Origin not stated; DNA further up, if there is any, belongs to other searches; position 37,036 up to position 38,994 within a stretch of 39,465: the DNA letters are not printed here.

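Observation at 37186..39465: Non-cellulosomal cohesin-dockerin lipoprotein trio: one cohesin scaffold and two enzyme-less dockerin partners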

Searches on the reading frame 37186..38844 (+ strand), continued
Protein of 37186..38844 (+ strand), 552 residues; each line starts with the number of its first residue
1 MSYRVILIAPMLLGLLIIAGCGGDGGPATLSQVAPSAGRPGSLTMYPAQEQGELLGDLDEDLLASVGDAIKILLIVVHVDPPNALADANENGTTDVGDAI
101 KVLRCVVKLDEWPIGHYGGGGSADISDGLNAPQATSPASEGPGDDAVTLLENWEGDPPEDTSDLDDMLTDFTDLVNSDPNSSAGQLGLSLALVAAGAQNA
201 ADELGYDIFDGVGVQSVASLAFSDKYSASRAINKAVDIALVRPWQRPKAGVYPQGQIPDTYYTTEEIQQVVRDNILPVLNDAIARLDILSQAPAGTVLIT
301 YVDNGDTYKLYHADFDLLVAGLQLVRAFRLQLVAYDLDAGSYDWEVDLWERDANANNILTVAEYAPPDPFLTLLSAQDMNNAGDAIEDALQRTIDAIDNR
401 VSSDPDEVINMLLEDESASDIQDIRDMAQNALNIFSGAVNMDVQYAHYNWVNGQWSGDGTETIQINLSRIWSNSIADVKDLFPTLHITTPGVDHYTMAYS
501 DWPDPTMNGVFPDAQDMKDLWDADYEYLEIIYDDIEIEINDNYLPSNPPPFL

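Call 56: search_protein_families(library=pfam, alignment_id=A3, max_evalue=0.001)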
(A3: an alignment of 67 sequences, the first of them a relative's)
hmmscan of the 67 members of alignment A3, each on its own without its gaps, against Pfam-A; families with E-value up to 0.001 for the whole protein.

A. member 1, P0084 (559 aa): 0 families

B. families by the number of members that match (of 67 scanned): 56 families (the first 25 are shown)
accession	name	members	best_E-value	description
PF01436.27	NHL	8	6.9e-56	NHL repeat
PF13620.12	CarboxypepD_reg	8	2.5e-23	Carboxypeptidase regulatory-like domain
PF08450.18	SGL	7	4.6e-20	SMP-30/Gluconolactonase/LRE-like region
PF25021.1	TEN_NHL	7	4.2e-18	Teneurin NHL domain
PF13715.12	CarbopepD_reg_2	7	3e-15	CarboxypepD_reg-like domain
PF06739.17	SBBP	6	3.8e-17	Beta-propeller repeat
PF17170.10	DUF5128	6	6.2e-14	6-bladed beta-propeller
PF02393.21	US22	5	9.8e-06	US22 like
PF03781.23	FGE-sulfatase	4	5e-90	Sulfatase-modifying factor enzyme 1-like domain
PF22701.2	Mala_s_1-like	4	1.9e-09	Mal s 1 allergenic protein-like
PF07676.18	PD40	3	7.2e-27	WD40-like Beta Propeller Repeat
PF13449.12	Phytase-like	3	1.1e-08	Esterase-like activity of phytase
PF24684.1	Vgb_lyase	3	1.2e-06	Virginiamycin B lyase family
PF00082.27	Peptidase_S8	2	1.5e-34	Subtilase family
PF00930.27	DPPIV_N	2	1.6e-12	Dipeptidyl peptidase IV (DPP IV) N-terminal region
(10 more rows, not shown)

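Call 69: find_encoding_contigs(protein=P0013, flank=8000, max_places=1)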
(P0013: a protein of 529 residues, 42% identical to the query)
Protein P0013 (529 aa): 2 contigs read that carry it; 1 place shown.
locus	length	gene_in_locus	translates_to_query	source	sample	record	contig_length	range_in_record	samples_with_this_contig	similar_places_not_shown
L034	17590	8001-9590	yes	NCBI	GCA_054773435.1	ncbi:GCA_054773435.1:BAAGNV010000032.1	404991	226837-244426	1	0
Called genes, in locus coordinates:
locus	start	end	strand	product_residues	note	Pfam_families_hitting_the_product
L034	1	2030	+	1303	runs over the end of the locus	PF02018:CBM_4_9 (faint)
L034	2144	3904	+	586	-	PF02366:PMT, PF13231:PMT_2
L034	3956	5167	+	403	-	PF01041:DegT_DnrJ_EryC1, PF00155:Aminotran_1_2 (weak), PF01212:Beta_elim_lyase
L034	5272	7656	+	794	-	PF01839:FG-GAP (faint), PF12256:TcdB_toxin_midN (faint), PF13517:FG-GAP_3, PF14783:BBS2_Mid (faint), PF13517:FG-GAP_3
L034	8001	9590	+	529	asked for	-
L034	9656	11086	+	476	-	-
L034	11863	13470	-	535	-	PF05731:TROVE (faint), PF25045:vWA_Ro60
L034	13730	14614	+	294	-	PF01261:AP_endonuc_2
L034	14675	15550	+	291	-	PF01261:AP_endonuc_2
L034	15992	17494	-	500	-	PF00884:Sulfatase, PF16347:SGSH_C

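Call 70: find_encoding_contigs(protein=P0015, flank=8000, max_places=2)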
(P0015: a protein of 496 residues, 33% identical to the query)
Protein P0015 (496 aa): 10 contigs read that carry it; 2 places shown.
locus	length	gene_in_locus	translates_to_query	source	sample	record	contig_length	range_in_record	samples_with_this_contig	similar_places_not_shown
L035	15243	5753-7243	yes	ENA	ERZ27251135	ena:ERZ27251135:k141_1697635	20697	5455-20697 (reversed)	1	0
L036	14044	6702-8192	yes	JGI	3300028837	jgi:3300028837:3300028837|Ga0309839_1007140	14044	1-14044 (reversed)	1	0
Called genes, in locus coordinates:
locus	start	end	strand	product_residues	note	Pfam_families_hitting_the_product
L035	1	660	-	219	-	PF13144:ChapFlgA (weak)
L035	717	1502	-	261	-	PF00460:Flg_bb_rod, PF22692:LlgE_F_G_D1, PF06429:Flg_bbr_C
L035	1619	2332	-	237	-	PF00460:Flg_bb_rod, PF22692:LlgE_F_G_D1, PF06429:Flg_bbr_C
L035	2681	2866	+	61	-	PF28216:DVU0150 (weak)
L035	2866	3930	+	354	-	PF01925:TauE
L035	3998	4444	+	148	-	-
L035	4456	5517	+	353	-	PF01925:TauE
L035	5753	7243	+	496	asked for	-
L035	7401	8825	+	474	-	-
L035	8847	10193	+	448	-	PF13378:MR_MLE_C (weak)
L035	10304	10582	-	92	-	-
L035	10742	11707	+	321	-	-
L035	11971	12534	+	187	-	PF07705:CARDB (weak)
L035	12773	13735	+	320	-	PF01408:GFO_IDH_MocA, PF22725:GFO_IDH_MocA_C3 (weak)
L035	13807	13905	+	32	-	-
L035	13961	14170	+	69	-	PF04255:DUF433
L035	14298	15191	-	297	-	-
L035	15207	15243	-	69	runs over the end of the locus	-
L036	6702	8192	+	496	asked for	-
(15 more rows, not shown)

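Call 71: find_encoding_contigs(protein=P0016, flank=8000, max_places=2)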
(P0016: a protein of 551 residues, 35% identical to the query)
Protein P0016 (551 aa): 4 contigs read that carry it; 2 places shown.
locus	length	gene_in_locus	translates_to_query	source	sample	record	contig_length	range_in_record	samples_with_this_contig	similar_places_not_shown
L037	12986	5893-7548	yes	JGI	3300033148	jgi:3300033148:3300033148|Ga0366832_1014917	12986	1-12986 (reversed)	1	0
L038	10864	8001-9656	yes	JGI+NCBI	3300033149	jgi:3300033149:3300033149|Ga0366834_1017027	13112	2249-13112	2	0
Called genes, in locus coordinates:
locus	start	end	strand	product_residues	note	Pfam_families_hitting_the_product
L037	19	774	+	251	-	-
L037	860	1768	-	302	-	-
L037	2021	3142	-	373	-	PF00805:Pentapeptide, PF00520:Ion_trans (weak), PF07885:Ion_trans_2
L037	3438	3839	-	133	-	-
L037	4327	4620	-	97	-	-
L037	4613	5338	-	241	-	PF00142:Fer4_NifH, PF01656:CbiA, PF02374:ArsA_ATPase, PF06564:CBP_BcsQ, PF07015:VirC1 (faint), PF09140:MipZ (weak), PF10609:ParA, PF13614:AAA_31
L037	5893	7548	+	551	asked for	-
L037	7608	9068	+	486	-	-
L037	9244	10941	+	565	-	-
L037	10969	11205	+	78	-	PF18893:DUF5652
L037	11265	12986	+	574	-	?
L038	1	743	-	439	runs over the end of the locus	PF00884:Sulfatase, PF01663:Phosphodiest (weak), PF16347:SGSH_C (weak)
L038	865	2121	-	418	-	PF01208:URO-D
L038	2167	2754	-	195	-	-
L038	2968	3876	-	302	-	-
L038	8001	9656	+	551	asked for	-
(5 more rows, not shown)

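Call 74: search_protein_families(library=pfam, proteins=[L034:9656-11086:+, L035:7401-8825:+, L037:7608-9068:+, L005:4972-6429:+, L010:11109-12809:+], max_evalue=1)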
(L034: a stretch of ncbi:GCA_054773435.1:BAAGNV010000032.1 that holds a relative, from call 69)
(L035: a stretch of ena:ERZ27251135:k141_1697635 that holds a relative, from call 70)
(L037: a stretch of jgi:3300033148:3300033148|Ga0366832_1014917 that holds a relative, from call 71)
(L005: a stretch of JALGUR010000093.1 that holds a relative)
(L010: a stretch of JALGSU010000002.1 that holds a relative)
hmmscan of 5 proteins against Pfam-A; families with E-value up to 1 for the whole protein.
L034:9656-11086:+ (476 aa): 0 families

L035:7401-8825:+ (474 aa): 0 families

L037:7608-9068:+ (486 aa): 1 family
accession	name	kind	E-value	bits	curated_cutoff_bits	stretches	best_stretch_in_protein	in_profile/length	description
PF11751.14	PorP_SprF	-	0.16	11.9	22.3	1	359-442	77-157/273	Type IX secretion system membrane protein PorP/SprF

L005:4972-6429:+ (485 aa): 0 families

L010:11109-12809:+ (566 aa): 1 family
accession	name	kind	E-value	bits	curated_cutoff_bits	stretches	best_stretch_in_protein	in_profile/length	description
PF19809.4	DUF6292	-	0.06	14.2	27.1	1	225-250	36-61/88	Family of unknown function (DUF6292)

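Call 86: fold_search(model_id=the predicted structure, library=viral)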
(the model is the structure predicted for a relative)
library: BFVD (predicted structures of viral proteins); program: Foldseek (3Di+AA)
matches with E <= 10: 261; with E <= 0.001: 0
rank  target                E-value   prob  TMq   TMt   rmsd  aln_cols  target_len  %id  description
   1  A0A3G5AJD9            2.5e-02  0.13  0.09  0.13  22.2       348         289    9  Uncharacterized protein [Solivirus sp.]
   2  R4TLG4                1.7e-01  0.07  0.06  0.11  18.7       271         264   12  (no name in the UniProt tables at hand)
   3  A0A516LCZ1            1.9e-01  1.00  0.12  0.05   2.0        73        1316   26  (no name in the UniProt tables at hand)
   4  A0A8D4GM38            2.0e-01  0.08  0.10  0.09  23.8       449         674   10  (no name in the UniProt tables at hand)
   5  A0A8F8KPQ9            3.0e-01  0.12  0.13  0.17  25.3       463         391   11  BTB/POZ domain-containing protein KLHL-like [Clandestinovirus]
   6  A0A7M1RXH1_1          4.5e-01  0.03  0.10  0.05  32.5       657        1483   10  Uncharacterized protein [uncultured phage cr108_1]
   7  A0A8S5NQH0            4.7e-01  1.00  0.12  0.17   8.3        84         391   24  Dockerin type 1 [Myoviridae sp. ctagO6]
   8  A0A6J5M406            5.2e-01  0.06  0.13  0.09  29.2       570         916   13  Uncharacterized protein [uncultured Caudovirales phage]
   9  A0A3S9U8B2            5.2e-01  0.04  0.08  0.07  40.9       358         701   12  Structural protein [Alteromonas phage ZP6]
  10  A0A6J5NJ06            5.4e-01  0.04  0.09  0.08  33.6       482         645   13  Uncharacterized protein [uncultured Caudovirales phage]
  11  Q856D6                5.4e-01  0.04  0.09  0.06  29.0       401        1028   12  Glycine-rich domain-containing protein [Mycobacterium phage Barnyard]
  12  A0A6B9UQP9            5.4e-01  0.04  0.11  0.10  23.4       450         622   14  (no name in the UniProt tables at hand)
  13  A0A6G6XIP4            6.6e-01  0.08  0.06  0.16  17.0       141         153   13  (no name in the UniProt tables at hand)
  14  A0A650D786            6.6e-01  0.03  0.11  0.08  31.6       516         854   10  VP2 (Fragment) [Rotavirus L]
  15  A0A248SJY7            6.9e-01  0.23  0.10  0.31  10.5       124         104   11  (no name in the UniProt tables at hand)
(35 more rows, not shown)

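Call 89: search_dna_similar(query=window:37186-38844:+, collection=plasmids, mode=protein, max_rows=10, max_evalue=0.001)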
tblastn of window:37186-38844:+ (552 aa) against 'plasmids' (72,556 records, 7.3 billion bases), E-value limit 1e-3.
No match.

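Call 90: find_encoding_contigs(protein=P0101, flank=8000, max_places=2)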
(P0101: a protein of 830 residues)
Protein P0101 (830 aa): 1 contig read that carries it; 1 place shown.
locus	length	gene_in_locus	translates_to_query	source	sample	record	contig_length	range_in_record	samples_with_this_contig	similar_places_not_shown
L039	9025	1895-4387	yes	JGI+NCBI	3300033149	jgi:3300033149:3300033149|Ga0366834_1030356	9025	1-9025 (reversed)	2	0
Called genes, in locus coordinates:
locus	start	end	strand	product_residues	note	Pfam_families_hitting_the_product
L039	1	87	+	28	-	?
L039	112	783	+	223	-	PF00702:Hydrolase, PF12710:HAD, PF13419:HAD_2, PF13242:Hydrolase_like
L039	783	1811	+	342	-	PF00586:AIRS, PF02769:AIRS_C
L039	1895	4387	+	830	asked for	-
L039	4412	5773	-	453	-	PF06508:QueC (weak)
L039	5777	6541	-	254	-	-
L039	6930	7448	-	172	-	-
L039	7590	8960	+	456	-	PF11638:DnaA_N, PF00308:Bac_DnaA, PF08299:Bac_DnaA_C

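Call 91: find_encoding_contigs(protein=P0087, flank=8000, max_places=2)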
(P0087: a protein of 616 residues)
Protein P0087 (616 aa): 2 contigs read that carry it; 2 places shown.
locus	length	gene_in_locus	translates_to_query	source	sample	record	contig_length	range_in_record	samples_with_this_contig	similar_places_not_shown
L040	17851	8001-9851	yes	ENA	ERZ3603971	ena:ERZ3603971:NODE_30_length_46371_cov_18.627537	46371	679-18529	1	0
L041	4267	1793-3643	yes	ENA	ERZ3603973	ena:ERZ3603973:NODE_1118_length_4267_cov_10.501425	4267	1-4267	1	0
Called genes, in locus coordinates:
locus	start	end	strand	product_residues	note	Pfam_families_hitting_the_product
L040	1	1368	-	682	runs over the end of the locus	?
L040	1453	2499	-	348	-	PF00574:CLP_protease (weak), PF25145:NfeD1b_N (weak), PF01343:Peptidase_S49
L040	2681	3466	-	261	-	-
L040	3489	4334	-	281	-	PF01039:Carboxyl_trans, PF03255:ACCA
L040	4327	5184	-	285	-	PF17848:Zn_ribbon_ACC (faint), PF01039:Carboxyl_trans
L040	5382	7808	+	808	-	-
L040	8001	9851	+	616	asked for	-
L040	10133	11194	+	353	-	PF01817:CM_2, PF00800:PDT, PF01842:ACT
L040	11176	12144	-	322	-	PF01435:Peptidase_M48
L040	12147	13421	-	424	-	PF01595:CNNM, PF00571:CBS (weak), PF03471:CorC_HlyC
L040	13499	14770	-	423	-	PF01595:CNNM, PF00571:CBS, PF03471:CorC_HlyC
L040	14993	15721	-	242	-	PF07963:N_methyl, PF07596:SBP_bac_10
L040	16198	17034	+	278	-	PF00005:ABC_tran, PF13304:AAA_21 (faint)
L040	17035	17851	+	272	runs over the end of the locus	PF12679:ABC2_membrane_2, PF12730:ABC2_membrane_4 (weak), PF12698:ABC2_membrane_3 (weak)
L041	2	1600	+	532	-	?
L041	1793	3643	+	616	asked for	-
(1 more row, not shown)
